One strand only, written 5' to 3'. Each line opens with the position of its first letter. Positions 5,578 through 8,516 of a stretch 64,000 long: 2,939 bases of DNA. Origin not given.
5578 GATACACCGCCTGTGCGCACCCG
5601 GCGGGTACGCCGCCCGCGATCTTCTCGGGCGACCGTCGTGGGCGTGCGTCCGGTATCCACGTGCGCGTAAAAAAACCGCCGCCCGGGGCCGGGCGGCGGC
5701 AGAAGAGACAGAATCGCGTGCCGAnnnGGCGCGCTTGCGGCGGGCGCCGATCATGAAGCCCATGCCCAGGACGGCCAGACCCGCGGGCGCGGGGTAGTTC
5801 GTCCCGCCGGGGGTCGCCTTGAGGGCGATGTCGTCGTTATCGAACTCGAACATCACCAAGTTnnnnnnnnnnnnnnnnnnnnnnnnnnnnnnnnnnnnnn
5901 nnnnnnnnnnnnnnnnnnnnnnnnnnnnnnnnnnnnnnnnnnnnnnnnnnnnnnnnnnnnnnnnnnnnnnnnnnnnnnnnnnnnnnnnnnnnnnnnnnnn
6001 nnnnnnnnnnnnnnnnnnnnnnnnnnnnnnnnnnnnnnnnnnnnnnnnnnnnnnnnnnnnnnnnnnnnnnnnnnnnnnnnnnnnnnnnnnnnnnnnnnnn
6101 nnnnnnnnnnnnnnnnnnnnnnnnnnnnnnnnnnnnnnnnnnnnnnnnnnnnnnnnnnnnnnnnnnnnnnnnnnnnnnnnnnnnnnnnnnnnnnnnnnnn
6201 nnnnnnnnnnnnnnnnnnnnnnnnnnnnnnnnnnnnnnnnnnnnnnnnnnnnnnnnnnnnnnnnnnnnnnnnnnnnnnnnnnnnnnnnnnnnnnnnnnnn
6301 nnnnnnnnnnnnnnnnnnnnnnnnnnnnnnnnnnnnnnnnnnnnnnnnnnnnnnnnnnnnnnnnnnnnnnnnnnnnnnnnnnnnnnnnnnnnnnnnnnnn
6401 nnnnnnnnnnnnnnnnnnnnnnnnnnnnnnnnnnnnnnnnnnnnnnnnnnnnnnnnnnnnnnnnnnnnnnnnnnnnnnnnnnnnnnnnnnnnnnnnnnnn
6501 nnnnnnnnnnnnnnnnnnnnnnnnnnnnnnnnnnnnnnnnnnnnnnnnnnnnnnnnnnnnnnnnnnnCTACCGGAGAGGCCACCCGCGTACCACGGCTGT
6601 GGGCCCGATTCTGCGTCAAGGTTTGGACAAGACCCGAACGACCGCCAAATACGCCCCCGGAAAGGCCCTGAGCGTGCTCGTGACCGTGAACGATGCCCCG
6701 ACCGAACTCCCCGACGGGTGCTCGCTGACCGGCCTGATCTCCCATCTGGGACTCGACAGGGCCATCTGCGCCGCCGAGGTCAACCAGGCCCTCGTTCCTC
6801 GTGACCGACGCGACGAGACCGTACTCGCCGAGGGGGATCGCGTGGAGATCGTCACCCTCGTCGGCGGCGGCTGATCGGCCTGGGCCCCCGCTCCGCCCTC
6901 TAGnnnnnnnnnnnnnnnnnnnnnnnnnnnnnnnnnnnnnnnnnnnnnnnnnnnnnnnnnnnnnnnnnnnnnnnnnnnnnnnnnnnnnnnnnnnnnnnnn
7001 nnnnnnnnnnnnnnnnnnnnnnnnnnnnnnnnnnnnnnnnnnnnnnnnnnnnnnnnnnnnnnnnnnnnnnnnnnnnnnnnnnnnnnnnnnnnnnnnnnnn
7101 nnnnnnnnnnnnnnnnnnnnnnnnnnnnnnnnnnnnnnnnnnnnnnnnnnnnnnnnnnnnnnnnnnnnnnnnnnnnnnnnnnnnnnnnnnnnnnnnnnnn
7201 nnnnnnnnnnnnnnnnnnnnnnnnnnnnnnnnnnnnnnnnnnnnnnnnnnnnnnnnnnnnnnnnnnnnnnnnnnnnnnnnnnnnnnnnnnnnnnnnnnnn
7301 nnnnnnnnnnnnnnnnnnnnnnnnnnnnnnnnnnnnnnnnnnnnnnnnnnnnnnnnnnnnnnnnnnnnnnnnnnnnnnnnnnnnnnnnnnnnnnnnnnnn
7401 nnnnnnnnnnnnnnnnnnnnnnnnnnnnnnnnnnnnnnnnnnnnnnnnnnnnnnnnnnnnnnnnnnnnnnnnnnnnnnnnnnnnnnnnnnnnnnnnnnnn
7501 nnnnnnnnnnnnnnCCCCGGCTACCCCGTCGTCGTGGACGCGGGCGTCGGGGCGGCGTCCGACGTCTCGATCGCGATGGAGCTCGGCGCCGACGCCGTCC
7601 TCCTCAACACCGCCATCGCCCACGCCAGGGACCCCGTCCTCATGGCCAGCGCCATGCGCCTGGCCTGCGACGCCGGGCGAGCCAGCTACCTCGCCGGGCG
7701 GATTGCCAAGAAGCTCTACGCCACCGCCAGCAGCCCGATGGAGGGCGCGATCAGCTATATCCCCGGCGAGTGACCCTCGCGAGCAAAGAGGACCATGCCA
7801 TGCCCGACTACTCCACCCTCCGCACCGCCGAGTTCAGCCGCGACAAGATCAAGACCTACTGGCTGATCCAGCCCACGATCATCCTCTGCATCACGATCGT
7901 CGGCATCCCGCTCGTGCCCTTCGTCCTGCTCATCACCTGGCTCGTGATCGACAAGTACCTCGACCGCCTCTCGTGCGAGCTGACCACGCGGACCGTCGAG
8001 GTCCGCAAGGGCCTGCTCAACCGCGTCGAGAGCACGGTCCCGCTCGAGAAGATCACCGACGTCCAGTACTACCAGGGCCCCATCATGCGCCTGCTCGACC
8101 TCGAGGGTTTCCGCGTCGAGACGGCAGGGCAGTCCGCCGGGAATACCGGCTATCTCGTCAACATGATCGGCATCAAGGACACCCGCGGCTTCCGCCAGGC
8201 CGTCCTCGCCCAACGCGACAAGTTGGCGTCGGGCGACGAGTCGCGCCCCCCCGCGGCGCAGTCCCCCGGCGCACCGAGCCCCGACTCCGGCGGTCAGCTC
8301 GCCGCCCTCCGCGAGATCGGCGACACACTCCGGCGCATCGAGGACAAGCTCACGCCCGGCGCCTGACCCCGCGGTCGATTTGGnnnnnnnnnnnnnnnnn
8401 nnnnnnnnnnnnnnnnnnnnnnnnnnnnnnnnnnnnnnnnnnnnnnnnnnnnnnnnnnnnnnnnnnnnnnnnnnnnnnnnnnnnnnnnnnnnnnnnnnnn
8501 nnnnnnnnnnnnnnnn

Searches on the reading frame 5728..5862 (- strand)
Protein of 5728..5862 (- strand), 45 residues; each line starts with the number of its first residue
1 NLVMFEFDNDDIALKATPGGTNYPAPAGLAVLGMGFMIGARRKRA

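Call 76: search_protein_families(library=ncbifam, proteins=[window:5728-5862:-], max_evalue=10)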
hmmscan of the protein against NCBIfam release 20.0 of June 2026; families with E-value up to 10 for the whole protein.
seq(45 aa): 3 families
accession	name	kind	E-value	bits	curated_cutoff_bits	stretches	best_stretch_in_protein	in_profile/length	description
TIGR03901.2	MYXO-CTERM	domain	0.016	15.5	20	1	17-44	9-33/34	MYXO-CTERM sorting domain-containing protein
NF041927.1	Xrt_dep_XDP1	equivalog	0.044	13.7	125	1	16-44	213-242/242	exosortase-dependent surface protein XDP1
TIGR01167.1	LPXTG_anchor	domain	0.087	13.5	15.9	1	21-44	10-33/34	LPXTG cell wall anchor domain-containing protein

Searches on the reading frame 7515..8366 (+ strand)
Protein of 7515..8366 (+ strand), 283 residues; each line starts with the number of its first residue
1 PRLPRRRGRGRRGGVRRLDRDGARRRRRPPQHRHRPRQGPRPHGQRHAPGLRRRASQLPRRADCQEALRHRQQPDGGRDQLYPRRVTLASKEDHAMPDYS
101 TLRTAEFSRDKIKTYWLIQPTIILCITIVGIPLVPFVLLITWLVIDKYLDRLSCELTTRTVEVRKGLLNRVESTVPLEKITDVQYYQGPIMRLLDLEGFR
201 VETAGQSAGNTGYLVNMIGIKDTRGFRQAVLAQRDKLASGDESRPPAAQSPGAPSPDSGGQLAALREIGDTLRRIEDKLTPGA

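Call 44: search_protein_families(library=pfam, proteins=[window:7515-8366:+], max_evalue=0.001)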
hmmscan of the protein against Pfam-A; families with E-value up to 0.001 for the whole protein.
window:7515-8366:+ (283 aa): 2 families
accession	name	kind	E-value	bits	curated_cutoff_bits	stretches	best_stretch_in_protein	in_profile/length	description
PF03703.20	bPH_2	-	1.3e-12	48.2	22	1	155-227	7-75/78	Bacterial PH domain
PF24649.1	DUF7642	-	3.4e-05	24.2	27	1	169-236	31-97/100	Domain of unknown function (DUF7642)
